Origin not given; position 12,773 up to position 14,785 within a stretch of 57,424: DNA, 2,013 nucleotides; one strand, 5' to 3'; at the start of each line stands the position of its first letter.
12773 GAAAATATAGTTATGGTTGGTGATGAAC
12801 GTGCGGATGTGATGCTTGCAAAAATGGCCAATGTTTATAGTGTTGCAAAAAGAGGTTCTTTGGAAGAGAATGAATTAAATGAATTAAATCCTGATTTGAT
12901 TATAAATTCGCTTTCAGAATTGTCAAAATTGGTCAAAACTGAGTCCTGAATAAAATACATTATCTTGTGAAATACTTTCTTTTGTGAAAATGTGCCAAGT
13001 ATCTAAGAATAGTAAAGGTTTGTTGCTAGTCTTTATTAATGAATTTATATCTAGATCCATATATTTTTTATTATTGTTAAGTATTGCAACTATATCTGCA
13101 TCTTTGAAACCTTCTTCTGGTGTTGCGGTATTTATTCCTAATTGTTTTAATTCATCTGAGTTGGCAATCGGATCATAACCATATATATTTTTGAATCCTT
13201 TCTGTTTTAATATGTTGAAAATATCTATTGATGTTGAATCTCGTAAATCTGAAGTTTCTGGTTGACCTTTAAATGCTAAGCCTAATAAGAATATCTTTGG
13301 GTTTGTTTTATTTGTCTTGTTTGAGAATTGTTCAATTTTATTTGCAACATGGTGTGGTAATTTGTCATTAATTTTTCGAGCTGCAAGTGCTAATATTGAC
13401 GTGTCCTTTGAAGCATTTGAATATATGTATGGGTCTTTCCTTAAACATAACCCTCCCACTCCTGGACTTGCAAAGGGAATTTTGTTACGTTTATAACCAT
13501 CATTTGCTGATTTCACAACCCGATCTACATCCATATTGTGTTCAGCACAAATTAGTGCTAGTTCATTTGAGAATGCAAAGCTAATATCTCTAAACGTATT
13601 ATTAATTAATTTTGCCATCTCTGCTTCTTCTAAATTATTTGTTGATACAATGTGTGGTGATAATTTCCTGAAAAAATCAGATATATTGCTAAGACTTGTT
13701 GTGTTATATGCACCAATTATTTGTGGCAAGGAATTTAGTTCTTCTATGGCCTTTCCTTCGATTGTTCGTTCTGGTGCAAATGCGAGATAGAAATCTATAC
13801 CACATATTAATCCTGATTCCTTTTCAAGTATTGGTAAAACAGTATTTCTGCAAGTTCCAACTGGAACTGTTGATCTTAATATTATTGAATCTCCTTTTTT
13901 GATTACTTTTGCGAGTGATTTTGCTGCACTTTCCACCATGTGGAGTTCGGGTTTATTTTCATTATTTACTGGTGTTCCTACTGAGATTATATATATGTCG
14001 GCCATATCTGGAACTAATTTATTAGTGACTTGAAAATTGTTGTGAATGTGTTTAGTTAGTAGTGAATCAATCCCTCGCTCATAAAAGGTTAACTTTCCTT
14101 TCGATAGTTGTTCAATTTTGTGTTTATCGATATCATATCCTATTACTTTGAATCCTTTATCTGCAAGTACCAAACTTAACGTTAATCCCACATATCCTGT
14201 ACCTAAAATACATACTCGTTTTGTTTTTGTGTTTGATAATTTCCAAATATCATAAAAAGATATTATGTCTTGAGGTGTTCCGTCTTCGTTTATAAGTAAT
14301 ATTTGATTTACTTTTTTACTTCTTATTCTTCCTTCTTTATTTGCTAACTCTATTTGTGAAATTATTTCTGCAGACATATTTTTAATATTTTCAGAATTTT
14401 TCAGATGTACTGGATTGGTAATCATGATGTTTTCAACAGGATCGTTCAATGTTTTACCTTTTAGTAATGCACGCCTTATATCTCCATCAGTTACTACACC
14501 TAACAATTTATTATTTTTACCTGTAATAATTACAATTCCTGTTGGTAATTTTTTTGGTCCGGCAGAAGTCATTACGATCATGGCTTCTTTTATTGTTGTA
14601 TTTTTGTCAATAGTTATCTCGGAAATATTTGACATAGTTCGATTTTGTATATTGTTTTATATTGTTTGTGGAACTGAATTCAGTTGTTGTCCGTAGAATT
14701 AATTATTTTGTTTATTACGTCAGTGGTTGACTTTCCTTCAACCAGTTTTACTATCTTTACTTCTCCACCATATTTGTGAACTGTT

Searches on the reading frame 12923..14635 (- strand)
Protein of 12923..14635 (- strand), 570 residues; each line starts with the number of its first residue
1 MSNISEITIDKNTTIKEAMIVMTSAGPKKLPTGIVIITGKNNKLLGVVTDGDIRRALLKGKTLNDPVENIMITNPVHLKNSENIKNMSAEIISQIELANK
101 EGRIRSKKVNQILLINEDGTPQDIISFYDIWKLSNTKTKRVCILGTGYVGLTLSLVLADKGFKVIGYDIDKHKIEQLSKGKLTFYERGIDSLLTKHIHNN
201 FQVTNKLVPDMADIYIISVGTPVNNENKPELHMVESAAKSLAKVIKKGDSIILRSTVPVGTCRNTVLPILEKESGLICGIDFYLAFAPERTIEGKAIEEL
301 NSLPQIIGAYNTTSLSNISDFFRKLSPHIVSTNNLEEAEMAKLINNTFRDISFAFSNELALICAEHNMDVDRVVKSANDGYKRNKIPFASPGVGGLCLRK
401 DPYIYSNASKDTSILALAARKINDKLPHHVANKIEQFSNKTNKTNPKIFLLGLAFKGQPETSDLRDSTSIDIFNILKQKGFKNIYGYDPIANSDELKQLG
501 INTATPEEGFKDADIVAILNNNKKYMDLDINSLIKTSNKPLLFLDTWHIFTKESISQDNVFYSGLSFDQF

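Call 3: search_protein_families(library=pfam, proteins=[window:12923-14635:-], max_evalue=0.01)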
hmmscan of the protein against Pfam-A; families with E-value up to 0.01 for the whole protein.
window:12923-14635:- (570 aa): 9 families
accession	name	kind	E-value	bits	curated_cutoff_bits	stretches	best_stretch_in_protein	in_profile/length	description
PF03721.20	UDPG_MGDP_dh_N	-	1.3e-48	165.5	27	1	140-313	2-178/187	UDP-glucose/GDP-mannose dehydrogenase family, NAD binding domain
PF00984.24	UDPG_MGDP_dh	-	1.5e-17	63.9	25.4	1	336-424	1-93/94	UDP-glucose/GDP-mannose dehydrogenase family, central domain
PF03720.21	UDPG_MGDP_dh_C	-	9.1e-16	58.6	30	1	450-551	2-102/103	UDP-glucose/GDP-mannose dehydrogenase family, UDP binding domain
PF00571.33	CBS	-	1.2e-08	35.6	24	1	7-58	10-56/57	CBS domain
PF02826.25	2-Hacid_dh_C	-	4e-06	26.8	25.1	1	135-180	33-78/178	D-isomer specific 2-hydroxyacid dehydrogenase, NAD binding domain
PF03446.21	NAD_binding_2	-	0.00014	22.4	21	1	141-259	2-97/161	NAD binding domain of 6-phosphogluconate dehydrogenase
PF07991.19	KARI_N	-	0.001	19.1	20.6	0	137-213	3-73/165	Acetohydroxy acid isomeroreductase, NADPH-binding domain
PF01210.29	NAD_Gly3P_dh_N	-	0.0041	17.5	23.1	1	141-181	2-42/158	NAD-dependent glycerol-3-phosphate dehydrogenase N-terminus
PF03807.23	F420_oxidored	-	0.0053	17.8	21.6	0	140-223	1-71/94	NADP oxidoreductase coenzyme F420-dependent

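Call 4: search_protein_families(library=ncbifam, proteins=[window:12923-14635:-], max_evalue=0.001)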
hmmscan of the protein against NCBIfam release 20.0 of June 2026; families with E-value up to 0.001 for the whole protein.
window:12923-14635:- (570 aa): 11 families
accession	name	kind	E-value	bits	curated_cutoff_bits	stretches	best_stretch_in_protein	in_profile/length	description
TIGR03026.1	NDP-sugDHase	subfamily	5.6e-107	358.1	189.8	1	140-542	2-408/413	nucleotide sugar dehydrogenase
NF008286.0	PRK11064.1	equivalog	1e-67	228.6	459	1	139-532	4-406/420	UDP-N-acetyl-D-mannosamine dehydrogenase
NF040825.1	UDPMaNacDH_Arch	equivalog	3.8e-67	227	750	1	140-550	2-401/418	UDP-N-acetyl-D-mannosamine dehydrogenase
NF047673.2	TeichurnBiosyTuaD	equivalog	7.7e-56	190.1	700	1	139-563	2-427/439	UDP-glucose 6-dehydrogenase TuaD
NF041297.1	UDPGDh_AglM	equivalog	3.3e-50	171.3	670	1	140-531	2-401/429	UDP-glucose 6-dehydrogenase AglM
NF011729.0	PRK15182.1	equivalog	1.6e-44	152.3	592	1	140-527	8-395/425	Vi polysaccharide biosynthesis UDP-N-acetylglucosamine C-6 dehydrogenase TviB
TIGR00393.1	kpsF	subfamily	2.8e-11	43.5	203.7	1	8-85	168-240/268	KpsF/GutQ family sugar-phosphate isomerase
NF011631.0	PRK15057.1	equivalog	6.9e-10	38.6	757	1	140-494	2-342/388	UDP-glucose 6-dehydrogenase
NF008581.0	PRK11543.1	equivalog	2e-08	33.7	481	1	10-86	213-284/321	arabinose-5-phosphate isomerase GutQ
TIGR03911.1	pyrrolys_PylD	equivalog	5.7e-06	25.6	150.05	1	136-180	143-187/266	3-methylornithyl-N6-L-lysine dehydrogenase PylD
NF041552.1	TF_PrdR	equivalog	0.00069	18.1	795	0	7-88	17-93/577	sigma-54 dependent transcriptional regulator PrdR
